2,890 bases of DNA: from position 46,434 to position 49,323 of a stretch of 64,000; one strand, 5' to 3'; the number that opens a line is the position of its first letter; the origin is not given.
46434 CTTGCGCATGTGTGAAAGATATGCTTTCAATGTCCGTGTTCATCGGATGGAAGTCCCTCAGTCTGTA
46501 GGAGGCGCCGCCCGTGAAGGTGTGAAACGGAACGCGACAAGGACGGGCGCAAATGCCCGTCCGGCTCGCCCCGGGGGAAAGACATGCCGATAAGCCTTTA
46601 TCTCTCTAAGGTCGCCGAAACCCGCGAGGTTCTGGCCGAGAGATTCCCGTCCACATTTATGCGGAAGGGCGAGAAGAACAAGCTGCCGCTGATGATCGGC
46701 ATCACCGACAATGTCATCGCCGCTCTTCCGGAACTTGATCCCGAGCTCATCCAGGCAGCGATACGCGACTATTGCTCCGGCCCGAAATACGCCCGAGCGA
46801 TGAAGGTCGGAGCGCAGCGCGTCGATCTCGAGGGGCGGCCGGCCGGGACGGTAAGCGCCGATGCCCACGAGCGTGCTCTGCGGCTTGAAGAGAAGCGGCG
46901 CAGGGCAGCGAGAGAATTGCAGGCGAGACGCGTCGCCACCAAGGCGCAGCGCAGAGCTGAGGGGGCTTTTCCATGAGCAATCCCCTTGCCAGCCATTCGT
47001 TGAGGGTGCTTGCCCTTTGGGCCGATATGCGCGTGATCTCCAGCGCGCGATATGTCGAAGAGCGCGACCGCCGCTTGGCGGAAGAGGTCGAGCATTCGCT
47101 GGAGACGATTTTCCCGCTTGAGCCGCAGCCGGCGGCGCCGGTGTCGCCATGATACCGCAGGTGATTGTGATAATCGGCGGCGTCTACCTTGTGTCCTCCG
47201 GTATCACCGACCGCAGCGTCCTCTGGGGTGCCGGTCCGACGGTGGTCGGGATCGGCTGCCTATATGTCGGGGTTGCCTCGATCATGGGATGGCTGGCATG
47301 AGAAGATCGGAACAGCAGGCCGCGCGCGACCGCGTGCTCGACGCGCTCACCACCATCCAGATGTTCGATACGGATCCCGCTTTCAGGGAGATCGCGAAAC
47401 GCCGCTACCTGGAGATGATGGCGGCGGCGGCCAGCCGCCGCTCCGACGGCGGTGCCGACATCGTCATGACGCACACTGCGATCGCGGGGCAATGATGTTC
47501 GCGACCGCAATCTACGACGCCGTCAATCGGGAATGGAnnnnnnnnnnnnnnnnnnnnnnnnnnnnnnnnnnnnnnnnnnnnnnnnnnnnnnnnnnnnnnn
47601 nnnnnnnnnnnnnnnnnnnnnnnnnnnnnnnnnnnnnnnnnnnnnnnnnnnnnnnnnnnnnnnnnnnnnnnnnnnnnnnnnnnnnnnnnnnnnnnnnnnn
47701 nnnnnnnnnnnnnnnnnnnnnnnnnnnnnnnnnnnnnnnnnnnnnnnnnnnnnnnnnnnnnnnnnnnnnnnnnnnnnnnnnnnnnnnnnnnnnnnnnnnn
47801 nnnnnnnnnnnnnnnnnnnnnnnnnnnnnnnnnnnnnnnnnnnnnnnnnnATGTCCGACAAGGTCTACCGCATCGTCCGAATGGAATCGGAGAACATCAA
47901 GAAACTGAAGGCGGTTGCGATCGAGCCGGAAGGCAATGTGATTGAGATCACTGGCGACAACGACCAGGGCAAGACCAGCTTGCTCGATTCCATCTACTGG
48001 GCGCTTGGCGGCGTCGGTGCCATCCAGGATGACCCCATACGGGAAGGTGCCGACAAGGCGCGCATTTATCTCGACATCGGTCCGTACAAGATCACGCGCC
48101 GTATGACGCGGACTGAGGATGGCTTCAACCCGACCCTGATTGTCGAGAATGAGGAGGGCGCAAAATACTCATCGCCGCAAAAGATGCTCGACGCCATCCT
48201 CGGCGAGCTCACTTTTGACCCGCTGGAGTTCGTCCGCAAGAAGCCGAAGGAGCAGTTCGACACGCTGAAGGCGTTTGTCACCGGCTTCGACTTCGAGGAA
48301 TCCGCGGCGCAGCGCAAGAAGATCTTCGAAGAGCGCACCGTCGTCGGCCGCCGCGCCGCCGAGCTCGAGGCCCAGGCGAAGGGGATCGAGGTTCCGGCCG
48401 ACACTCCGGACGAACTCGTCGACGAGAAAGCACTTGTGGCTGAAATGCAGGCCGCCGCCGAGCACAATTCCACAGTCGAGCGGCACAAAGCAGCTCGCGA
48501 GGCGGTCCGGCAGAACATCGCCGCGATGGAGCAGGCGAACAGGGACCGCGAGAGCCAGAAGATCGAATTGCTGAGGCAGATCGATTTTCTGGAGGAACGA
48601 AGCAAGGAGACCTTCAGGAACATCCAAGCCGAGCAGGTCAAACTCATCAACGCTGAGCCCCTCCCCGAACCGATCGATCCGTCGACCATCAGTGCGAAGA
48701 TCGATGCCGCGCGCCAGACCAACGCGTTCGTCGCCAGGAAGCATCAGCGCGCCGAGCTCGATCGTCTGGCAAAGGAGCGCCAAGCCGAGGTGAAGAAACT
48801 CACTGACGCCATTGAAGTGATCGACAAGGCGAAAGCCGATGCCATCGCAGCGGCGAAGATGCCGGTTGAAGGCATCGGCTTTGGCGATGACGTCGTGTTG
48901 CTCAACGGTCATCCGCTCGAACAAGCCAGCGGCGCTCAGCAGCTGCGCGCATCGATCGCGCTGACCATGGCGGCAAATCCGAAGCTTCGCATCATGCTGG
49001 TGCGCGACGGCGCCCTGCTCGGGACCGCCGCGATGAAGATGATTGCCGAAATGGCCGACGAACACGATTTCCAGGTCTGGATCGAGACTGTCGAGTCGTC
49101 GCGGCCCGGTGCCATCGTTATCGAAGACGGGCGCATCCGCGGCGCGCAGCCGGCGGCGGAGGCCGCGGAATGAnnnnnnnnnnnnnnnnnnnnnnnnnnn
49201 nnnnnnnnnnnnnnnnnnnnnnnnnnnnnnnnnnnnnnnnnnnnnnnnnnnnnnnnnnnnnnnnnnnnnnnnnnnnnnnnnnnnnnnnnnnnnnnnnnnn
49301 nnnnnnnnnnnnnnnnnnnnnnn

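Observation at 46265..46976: Candidate sRNA (promoter to strong terminator, no ORF) immediately upstream of an element-encoded ProQ/FinO-family RNA chaperone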

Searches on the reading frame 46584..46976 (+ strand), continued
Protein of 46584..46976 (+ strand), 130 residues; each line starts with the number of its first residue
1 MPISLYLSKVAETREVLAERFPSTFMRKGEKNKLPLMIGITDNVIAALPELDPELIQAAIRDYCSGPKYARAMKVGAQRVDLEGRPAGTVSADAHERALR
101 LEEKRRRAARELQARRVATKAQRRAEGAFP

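Call 99: find_encoding_contigs(protein=P0011, flank=4000, max_places=3)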
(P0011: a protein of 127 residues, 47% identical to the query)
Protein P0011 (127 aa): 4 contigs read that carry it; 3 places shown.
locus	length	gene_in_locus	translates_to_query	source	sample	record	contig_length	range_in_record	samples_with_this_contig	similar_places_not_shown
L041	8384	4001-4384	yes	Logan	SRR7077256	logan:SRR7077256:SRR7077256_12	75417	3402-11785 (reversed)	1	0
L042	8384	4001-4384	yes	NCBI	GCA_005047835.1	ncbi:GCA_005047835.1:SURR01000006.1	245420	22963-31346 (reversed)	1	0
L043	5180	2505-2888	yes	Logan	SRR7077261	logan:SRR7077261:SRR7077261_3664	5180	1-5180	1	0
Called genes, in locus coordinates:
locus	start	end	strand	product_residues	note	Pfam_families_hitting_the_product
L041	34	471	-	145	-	-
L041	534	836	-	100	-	-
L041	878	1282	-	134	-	-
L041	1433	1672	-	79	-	-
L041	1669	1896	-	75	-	PF01381:HTH_3 (weak)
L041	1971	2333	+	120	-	-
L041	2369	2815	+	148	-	-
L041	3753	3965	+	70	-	PF14354:Lar_restr_allev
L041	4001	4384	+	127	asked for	PF04352:ProQ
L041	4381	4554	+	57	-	-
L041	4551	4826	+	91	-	-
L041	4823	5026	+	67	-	-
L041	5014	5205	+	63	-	-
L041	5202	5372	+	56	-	-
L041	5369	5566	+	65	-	-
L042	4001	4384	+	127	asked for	PF04352:ProQ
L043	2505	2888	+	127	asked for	PF04352:ProQ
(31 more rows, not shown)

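Call 121: search_dna_similar(query=window:46584-46973:+, collection=phages, mode=protein, max_evalue=0.00001, max_rows=12)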
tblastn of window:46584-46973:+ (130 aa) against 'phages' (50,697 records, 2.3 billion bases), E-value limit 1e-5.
No match.

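Call 122: search_dna_similar(query=window:46584-46973:+, collection=plasmids, mode=protein, max_evalue=0.00001, max_rows=10)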
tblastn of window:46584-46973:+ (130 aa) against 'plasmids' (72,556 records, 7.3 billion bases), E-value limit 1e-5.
Records with a match: 18; places in all: 18; records where one place covers at least 80% of the query: 0.
Best place of each record, by identity: <60% 18.
By first word of the organism name: Escherichia 4; Mesorhizobium 3; Klebsiella 2; Salmonella 2; Proteus 2; Neisseria 2; Aeromonas 1; Methylobacterium 1; Allochromatium 1.
By predicted mobility (MOB-suite, as given by PLSDB): non-mobilizable 15; mobilizable 2; conjugative 1.
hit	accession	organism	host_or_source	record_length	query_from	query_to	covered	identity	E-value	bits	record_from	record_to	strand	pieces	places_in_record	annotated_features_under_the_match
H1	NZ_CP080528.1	Mesorhizobium sp. AR07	Oxytropis sp.,Cell culture,root nodule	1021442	17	94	60%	41.8%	5e-6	51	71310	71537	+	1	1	record has no annotation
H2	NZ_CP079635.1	Klebsiella pneumoniae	Homo sapiens,Pus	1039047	9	90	63%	38.6%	2e-6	52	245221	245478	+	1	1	none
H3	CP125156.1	Klebsiella pneumoniae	-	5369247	9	90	63%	38.6%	2e-6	52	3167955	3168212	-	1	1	proQ: RNA chaperone ProQ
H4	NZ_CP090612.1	Escherichia coli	pig,lung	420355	9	90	63%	38.6%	3e-6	52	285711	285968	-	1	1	proQ: RNA chaperone ProQ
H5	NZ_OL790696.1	Escherichia coli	-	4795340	9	90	63%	38.6%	3e-6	52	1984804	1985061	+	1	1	none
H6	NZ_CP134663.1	Escherichia coli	Larus michahellis,bacteria,cloaca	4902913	9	90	63%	38.6%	3e-6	52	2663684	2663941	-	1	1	none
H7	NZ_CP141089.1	Escherichia coli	Homo sapiens,Infected Human Urine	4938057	9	90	63%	38.6%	3e-6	52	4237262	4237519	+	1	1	none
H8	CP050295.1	Mesorhizobium loti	Oxytropis kamtschatica,cell ...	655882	17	94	60%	40.5%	7e-6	51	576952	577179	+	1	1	prop expression regulator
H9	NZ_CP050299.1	Mesorhizobium huakuii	Oxytropis kamtschatica,cell ...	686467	17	94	60%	40.5%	7e-6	51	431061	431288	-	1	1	ProQ/FinO family protein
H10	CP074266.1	Salmonella enterica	environmental,surface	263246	9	90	63%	37.5%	5e-6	51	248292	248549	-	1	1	proQ: RNA chaperone ProQ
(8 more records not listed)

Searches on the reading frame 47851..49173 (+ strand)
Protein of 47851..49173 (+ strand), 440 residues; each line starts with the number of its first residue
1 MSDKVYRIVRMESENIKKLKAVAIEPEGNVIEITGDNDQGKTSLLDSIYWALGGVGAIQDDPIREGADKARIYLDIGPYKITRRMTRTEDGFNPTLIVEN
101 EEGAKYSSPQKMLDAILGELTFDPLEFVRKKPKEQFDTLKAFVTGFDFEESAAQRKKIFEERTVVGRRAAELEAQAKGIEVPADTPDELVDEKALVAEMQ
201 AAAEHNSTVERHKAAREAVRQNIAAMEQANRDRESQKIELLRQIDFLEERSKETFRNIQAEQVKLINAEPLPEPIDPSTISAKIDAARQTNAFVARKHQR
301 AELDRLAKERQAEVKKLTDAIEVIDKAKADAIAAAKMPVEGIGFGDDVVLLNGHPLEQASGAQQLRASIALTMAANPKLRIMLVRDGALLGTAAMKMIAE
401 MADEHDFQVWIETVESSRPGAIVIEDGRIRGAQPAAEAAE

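Call 6: search_protein_families(library=pfam, proteins=[window:47851-49173:+], max_evalue=0.01)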
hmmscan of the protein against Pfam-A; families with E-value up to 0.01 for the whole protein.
window:47851-49173:+ (440 aa): 5 families
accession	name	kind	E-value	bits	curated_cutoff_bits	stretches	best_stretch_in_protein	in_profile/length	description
PF13476.12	AAA_23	-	1.9e-08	35.7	27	1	12-321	3-193/201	AAA domain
PF13175.12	AAA_15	-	0.00017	21.8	32.1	1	11-321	6-260/374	AAA ATPase domain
PF00005.33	ABC_tran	-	0.00031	21.8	25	0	27-96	10-74/137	ABC transporter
PF02463.25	SMC_N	-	0.00045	20.2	40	1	8-53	2-49/220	RecF/RecN/SMC N terminal domain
PF13555.12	AAA_29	-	0.0076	16.4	27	0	20-50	15-44/61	P-loop containing region of AAA domain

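Call 53: search_protein_families(library=phrogs, proteins=[window:47851-49173:+], max_evalue=0.001)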
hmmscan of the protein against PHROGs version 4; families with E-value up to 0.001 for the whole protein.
window:47851-49173:+ (440 aa): 3 families
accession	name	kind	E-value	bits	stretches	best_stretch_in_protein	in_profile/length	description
phrog_1499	-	unknown function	1.6e-93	315.3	1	8-431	5-425/427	-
phrog_77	-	DNA, RNA and nucleotide metabolism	2.9e-05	23.8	1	7-54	297-346/967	SbcC-like subunit of palindrome specific endonuclease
phrog_25363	-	unknown function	0.00086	20.5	0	6-52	5-51/77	-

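Call 64: find_related_loci(query=A7, collection=viral_contigs, flank=5000)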
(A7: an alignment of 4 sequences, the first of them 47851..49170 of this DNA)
Query A7 (440 aa) in viral_contigs; peptide patterns used: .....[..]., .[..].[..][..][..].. (x = any residue, [..] = any of these).
149 stretches matched a pattern; 25 encode a relative of the query (tblastn E <= 1e-3); 25 distinct loci.
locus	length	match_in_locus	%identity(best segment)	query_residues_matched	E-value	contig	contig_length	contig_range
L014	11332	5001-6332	45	3-440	9e-112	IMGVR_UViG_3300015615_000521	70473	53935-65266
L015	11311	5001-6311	41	7-439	2e-99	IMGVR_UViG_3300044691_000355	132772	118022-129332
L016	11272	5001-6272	42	6-430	2e-99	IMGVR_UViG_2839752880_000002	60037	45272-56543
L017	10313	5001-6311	43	8-440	9e-99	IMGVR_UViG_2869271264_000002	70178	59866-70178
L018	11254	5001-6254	43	6-431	3e-95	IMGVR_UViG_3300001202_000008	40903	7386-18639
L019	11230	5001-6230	42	7-429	5e-87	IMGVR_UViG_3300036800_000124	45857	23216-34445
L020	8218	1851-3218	45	2-440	8e-114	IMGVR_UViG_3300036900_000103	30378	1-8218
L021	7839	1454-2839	40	6-434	2e-85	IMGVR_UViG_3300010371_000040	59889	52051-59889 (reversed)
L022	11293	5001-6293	43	8-433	1e-93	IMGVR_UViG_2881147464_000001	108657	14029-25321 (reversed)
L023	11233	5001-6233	39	6-427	4e-85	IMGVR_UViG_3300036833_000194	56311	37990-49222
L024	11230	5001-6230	42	7-429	3e-83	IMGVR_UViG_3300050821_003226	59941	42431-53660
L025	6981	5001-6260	37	5-433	3e-77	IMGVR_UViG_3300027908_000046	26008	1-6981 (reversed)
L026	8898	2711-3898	37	7-433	6e-72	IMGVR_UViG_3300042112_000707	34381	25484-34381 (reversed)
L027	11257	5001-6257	37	5-432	2e-68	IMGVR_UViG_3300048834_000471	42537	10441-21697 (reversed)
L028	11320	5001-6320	36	6-429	1e-66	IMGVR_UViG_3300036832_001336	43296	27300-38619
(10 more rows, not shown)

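Call 88: search_protein_families(library=padloc, proteins=[window:47851-49173:+, L022:2026-2475:+], max_evalue=0.01)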
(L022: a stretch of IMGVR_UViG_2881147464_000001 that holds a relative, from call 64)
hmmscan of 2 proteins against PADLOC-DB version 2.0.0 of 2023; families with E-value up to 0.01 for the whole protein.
window:47851-49173:+ (440 aa): 26 families (the best 25 are shown)
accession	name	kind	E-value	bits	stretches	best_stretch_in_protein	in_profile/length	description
PDLC04135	mad3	-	2.6e-09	35.1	1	7-379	1-286/374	mads_3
PDLC03859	LmuB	-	5.5e-09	33.8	1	16-127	13-134/611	-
PDLC03860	LmuB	-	5.6e-06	23.2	1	13-83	13-82/565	-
PDLC03865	LmuB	-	5.8e-06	22.8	1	29-258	32-285/1007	-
PDLC00262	LmuB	-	1.8e-05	21.8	1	27-132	24-127/588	AAA ATPase domain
PDLC03863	LmuB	-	2.2e-05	21.4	1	33-77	29-71/610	-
PDLC00249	LmuB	-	3.6e-05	20.6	1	13-55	13-53/565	AAA ATPase domain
PDLC02725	PbeC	-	7.6e-05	19.5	1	26-54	26-54/646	PbeC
PDLC04609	PDC-M38A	-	0.0001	19.6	1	10-53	4-48/371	-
PDLC00270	PtuA1|PtuA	-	0.00011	18.6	1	10-55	217-262/627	AAA ATPase domain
PDLC02336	AbiLi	-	0.00017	19.3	1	10-55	4-49/340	AbiLi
PDLC00259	LmuB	-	0.00017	18.5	1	28-131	25-126/588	AAA ATPase domain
PDLC00255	LmuB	-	0.00042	17.2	1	20-54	18-52/550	AAA ATPase domain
PDLC02726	PbeC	-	0.0005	16.6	1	25-63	24-62/637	PbeC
PDLC00298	PtuA1|PtuA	-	0.00059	17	1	10-54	5-49/423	AAA ATPase domain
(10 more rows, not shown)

L022:2026-2475:+ (149 aa): 0 families

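Call 89: search_protein_families(library=ncbifam, proteins=[L022:2026-2475:+, L022:3070-3282:+], max_evalue=0.01)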
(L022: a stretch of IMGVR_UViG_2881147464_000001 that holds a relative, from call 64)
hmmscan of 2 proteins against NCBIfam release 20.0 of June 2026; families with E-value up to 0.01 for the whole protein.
L022:2026-2475:+ (149 aa): 0 families

L022:3070-3282:+ (70 aa): 2 families
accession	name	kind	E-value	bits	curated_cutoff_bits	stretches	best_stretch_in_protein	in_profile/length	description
TIGR03655.1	anti_R_Lar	subfamily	3.5e-08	33.6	39.6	1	6-55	3-54/55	Lar family restriction alleviation protein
NF003067.0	PRK03988.1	equivalog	0.0076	16.2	129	1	6-42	104-136/138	translation initiation factor IF-2 subunit beta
